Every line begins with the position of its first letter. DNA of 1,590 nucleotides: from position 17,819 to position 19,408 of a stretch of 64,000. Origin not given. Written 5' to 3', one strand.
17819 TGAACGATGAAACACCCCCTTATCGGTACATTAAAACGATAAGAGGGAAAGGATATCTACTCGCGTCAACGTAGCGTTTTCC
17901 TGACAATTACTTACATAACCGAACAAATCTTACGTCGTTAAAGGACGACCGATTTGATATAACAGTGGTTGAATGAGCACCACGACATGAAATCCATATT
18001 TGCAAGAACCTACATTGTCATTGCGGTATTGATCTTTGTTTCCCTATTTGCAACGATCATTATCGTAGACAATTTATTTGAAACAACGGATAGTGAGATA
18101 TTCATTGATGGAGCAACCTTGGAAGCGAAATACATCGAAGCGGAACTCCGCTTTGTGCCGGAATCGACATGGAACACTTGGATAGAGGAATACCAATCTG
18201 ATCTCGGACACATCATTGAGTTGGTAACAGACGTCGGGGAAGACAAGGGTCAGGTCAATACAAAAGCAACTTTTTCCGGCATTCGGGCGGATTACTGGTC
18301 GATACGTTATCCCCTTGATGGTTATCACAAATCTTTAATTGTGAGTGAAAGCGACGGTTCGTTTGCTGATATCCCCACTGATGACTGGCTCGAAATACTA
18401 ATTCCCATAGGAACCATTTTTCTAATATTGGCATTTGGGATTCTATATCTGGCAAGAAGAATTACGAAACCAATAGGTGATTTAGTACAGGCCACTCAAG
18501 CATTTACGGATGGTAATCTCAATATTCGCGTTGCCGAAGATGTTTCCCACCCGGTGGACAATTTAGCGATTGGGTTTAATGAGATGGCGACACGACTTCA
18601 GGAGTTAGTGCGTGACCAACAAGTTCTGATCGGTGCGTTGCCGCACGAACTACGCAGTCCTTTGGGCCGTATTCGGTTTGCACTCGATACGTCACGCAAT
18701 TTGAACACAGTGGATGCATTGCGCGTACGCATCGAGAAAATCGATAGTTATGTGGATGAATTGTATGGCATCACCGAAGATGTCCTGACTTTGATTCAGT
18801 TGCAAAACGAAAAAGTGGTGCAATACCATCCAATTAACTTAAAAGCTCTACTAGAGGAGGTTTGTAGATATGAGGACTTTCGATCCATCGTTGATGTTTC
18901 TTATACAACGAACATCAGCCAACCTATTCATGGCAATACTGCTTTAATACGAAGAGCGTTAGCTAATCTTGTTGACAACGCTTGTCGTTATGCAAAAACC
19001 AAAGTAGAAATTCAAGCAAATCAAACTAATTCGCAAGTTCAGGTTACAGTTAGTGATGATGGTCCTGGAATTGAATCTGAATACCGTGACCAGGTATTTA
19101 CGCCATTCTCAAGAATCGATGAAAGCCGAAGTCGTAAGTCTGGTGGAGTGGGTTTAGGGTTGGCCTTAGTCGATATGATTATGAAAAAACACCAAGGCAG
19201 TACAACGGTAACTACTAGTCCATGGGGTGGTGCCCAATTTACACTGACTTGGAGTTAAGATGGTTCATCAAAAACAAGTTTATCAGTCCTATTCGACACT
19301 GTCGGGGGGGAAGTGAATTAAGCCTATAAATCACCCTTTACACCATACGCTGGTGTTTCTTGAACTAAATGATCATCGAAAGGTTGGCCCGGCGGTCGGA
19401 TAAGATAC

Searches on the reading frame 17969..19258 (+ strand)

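Call 25: search_protein_families(library=ncbifam, proteins=[window:17969-19258:+], max_evalue=1e-10)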
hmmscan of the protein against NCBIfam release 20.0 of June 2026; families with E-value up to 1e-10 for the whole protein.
window:17969-19258:+ (429 aa): 57 families (the best 25 are shown)
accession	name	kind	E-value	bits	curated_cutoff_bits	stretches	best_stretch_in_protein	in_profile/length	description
NF007898.0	PRK10604.1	equivalog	8.2e-61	206.5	478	1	141-428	137-421/433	two-component system sensor histidine kinase RstB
NF007007.0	PRK09470.1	equivalog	5.6e-54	183.8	486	1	152-426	179-455/463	envelope stress sensor histidine kinase CpxA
NF007004.0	PRK09467.1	equivalog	2e-49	168.6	415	1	149-423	164-429/440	two-component system sensor histidine kinase EnvZ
NF012226.0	AdeS_HK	equivalog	7e-43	147.1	500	1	101-417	22-341/353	two-component sensor histidine kinase AdeS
NF045900.1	HisKinCpxALeg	equivalog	2.4e-41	141.9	800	1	152-424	163-445/451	two-component system sensor histidine kinase CpxA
TIGR01386.1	cztS_silS_copS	subfamily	3.2e-38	131.9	292.55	1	137-427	159-455/457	heavy metal sensor histidine kinase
NF012163.2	BaeS_SmeS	equivalog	1.2e-37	130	500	1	151-427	174-455/457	sensor histidine kinase efflux regulator BaeS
NF040691.1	MtrAB_MtrB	equivalog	1.2e-34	120.2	450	1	150-427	197-489/507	MtrAB system histidine kinase MtrB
TIGR02966.1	phoR_proteo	equivalog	8.7e-34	117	334.2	1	208-426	105-331/333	phosphate regulon sensor histidine kinase PhoR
NF046044.1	PnpS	equivalog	7.2e-33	114.1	400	1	212-427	165-388/390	two-component system histidine kinase PnpS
NF007837.0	PRK10549.1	equivalog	1.3e-32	113.1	603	1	152-426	175-454/466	envelope stress sensor histidine kinase BaeS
NF041735.1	hist_kin_RppB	equivalog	8e-31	107.3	400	1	218-427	217-436/438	two-component system sensor histidine kinase RppB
NF008312.0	PRK11100.1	equivalog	2.3e-30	105.9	356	1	153-427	195-471/477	two-component system sensor histidine kinase CreC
NF033092.0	HK_WalK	equivalog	2.5e-30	105.6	725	1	220-427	375-591/594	cell wall metabolism sensor histidine kinase WalK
NF008025.0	PRK10755.1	equivalog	7.3e-30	103.9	314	1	150-415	75-340/362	two-component system sensor histidine kinase PmrB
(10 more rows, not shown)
